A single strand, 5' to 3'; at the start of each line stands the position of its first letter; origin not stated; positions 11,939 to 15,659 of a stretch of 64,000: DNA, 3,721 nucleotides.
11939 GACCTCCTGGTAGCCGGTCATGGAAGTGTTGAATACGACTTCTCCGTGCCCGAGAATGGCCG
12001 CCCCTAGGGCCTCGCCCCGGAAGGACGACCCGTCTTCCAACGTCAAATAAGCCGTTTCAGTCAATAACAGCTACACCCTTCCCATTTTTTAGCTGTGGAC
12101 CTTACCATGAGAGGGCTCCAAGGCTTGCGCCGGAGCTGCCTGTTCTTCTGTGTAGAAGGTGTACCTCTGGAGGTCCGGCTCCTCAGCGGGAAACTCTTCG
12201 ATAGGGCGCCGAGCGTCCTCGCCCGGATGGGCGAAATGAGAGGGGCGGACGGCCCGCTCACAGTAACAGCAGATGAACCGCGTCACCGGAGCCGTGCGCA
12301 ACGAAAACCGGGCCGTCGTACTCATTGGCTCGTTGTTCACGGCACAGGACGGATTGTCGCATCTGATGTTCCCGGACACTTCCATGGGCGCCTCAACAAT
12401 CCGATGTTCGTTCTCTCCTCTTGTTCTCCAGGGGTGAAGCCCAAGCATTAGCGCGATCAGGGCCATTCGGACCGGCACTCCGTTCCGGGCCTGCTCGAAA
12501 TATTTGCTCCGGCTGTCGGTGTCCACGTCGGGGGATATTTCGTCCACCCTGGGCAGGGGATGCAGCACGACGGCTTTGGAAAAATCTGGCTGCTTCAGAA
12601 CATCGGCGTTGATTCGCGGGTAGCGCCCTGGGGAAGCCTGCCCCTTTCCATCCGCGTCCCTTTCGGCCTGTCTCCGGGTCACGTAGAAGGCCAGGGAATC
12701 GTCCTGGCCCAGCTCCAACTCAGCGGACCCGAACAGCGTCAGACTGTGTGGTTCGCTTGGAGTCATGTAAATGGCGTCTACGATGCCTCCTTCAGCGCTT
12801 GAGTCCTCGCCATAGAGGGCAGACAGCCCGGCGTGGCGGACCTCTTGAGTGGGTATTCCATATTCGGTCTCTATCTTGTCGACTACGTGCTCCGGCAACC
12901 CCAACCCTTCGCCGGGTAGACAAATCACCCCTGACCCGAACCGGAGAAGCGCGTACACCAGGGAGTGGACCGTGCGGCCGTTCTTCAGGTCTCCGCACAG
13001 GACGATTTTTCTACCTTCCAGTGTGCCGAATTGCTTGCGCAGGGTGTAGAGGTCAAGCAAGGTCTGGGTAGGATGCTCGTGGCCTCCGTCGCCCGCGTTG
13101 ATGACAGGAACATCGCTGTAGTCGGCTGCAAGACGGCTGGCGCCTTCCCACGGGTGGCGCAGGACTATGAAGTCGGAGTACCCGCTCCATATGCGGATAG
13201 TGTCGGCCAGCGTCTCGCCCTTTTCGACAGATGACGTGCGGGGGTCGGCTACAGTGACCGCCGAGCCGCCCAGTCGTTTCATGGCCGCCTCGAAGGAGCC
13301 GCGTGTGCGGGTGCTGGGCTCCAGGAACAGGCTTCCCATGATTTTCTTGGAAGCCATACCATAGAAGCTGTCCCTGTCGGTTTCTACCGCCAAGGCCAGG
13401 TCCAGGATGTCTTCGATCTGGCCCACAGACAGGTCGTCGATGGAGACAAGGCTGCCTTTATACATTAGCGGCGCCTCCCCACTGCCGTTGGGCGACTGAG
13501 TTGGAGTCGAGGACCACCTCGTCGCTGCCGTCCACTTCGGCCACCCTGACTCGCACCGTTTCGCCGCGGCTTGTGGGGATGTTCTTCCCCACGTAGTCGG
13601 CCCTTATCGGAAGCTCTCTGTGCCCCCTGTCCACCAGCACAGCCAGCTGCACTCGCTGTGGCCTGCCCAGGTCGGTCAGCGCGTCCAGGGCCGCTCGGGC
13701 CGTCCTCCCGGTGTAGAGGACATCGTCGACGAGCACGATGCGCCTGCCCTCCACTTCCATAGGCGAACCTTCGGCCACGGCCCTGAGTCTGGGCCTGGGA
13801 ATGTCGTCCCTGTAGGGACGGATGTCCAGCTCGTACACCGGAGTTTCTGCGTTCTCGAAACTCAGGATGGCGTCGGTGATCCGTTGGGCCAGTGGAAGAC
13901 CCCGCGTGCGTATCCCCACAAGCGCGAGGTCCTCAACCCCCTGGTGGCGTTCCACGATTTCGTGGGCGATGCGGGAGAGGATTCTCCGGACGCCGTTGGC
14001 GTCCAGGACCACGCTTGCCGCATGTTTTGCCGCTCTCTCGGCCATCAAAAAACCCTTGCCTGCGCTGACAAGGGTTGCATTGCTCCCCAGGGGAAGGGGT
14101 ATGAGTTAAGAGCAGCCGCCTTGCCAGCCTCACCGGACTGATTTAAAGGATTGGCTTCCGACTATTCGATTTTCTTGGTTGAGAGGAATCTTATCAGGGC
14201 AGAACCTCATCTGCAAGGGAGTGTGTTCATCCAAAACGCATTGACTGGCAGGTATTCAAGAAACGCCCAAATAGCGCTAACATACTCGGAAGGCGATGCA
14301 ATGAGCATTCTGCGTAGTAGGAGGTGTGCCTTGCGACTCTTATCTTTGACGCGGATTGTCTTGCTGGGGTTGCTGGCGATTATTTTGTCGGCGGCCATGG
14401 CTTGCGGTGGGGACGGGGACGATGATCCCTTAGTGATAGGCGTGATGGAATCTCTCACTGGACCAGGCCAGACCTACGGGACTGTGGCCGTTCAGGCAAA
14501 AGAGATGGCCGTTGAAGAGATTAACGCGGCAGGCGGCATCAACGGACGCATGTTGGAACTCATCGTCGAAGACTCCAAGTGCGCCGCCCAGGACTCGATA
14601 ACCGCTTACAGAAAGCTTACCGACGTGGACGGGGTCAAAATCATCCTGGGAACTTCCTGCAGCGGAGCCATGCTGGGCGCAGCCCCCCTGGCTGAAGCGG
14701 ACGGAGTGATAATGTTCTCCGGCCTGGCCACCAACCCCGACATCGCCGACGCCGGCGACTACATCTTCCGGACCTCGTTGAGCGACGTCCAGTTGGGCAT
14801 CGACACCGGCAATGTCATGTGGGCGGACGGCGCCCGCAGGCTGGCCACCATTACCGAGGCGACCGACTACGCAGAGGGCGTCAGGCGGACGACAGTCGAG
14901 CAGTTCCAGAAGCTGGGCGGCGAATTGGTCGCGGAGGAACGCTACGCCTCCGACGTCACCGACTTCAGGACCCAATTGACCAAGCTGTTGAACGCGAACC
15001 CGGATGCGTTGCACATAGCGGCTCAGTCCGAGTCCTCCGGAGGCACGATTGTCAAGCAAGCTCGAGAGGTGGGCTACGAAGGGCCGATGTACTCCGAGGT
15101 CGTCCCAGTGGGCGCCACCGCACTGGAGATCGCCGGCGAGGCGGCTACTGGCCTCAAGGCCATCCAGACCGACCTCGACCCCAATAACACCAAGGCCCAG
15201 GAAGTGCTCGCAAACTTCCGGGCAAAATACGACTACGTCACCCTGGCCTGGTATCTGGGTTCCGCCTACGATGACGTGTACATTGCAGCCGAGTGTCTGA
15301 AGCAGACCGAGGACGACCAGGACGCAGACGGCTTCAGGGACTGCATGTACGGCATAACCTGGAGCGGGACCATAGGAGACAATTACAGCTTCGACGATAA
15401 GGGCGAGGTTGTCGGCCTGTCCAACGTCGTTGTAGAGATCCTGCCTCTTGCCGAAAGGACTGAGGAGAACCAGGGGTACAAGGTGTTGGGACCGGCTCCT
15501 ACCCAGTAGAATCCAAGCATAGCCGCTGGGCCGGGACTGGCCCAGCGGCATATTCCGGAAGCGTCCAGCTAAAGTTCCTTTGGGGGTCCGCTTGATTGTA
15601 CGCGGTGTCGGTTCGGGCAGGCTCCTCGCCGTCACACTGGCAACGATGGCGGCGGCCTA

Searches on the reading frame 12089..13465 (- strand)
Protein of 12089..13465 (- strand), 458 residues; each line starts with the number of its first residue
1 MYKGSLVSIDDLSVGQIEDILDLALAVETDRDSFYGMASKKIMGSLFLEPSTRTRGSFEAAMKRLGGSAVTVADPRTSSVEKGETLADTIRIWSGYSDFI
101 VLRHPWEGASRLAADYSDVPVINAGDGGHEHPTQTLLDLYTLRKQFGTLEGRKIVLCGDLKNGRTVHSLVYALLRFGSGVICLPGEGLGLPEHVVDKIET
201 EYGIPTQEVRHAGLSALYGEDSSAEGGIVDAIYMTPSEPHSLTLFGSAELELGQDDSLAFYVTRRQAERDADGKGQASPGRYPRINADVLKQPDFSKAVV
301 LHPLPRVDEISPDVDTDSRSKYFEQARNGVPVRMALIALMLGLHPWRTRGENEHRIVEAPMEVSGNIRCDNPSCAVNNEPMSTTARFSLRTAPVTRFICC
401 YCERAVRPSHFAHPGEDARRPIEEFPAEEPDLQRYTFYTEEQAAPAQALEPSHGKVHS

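Call 82: search_protein_families(library=pfam, proteins=[window:12089-13465:-], max_evalue=0.5)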
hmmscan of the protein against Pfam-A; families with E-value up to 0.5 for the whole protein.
window:12089-13465:- (458 aa): 4 families
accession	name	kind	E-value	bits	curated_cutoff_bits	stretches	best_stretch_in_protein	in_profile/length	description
PF02729.26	OTCace_N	-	2e-43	148.5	29.9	1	6-143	3-147/148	Aspartate/ornithine carbamoyltransferase, carbamoyl-P binding domain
PF00185.30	OTCace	-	7e-19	68.8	29.4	2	284-339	100-156/157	Aspartate/ornithine carbamoyltransferase, Asp/Orn binding domain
PF02748.20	PyrI_C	-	9.3e-07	29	23.4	1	362-406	1-43/48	Aspartate carbamoyltransferase regulatory chain, metal binding domain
PF25512.1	zf-CCCH_AtC3H23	-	0.067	13.4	27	1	411-420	25-34/34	AtC3H23-like, CCCH zinc finger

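Call 83: search_protein_families(library=phrogs, proteins=[window:12089-13465:-], max_evalue=0.1)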
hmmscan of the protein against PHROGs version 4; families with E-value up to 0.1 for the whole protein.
window:12089-13465:- (458 aa): 1 family
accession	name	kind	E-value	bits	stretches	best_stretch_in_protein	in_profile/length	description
phrog_37670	-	unknown function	9.1e-33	114.7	1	2-180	6-188/344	-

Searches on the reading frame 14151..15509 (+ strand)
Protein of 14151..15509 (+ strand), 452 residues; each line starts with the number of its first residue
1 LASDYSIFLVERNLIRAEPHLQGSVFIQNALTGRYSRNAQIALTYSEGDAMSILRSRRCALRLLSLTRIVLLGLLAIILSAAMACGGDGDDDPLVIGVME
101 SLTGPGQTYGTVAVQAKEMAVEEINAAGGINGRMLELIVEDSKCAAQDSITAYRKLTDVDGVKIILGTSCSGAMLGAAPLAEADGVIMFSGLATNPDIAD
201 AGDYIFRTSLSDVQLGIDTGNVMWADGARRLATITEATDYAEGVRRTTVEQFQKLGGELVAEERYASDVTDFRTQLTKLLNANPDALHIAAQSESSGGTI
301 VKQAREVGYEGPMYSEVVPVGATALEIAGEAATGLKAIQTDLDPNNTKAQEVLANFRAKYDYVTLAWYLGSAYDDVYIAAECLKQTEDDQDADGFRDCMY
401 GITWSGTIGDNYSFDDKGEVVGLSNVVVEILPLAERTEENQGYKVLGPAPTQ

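Call 82: search_protein_families(library=pfam, proteins=[window:14151-15509:+], max_evalue=0.5)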
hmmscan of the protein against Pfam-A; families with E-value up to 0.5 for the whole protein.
window:14151-15509:+ (452 aa): 5 families
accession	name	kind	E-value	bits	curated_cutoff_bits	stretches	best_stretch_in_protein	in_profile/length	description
PF13458.12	Peripla_BP_6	-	5.3e-52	178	31.7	1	94-421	2-330/343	Periplasmic binding protein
PF01094.35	ANF_receptor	-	3.6e-22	79.4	25.4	1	115-421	4-341/353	Receptor family ligand binding region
PF13433.12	Peripla_BP_5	-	2e-15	57.2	27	1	96-288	3-193/363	Periplasmic binding protein domain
PF04348.19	LppC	-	0.073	12.1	28.8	1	191-297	308-414/563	LppC putative lipoprotein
PF13407.12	Peripla_BP_4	-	0.08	12.9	35.1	1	239-307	11-79/258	Periplasmic binding protein domain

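Call 83: search_protein_families(library=phrogs, proteins=[window:14151-15509:+], max_evalue=0.1)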
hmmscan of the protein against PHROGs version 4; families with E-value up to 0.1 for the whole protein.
window:14151-15509:+ (452 aa): 1 family
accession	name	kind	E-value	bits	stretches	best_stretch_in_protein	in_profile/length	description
phrog_5618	-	unknown function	0.087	14.3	0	203-237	57-91/93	-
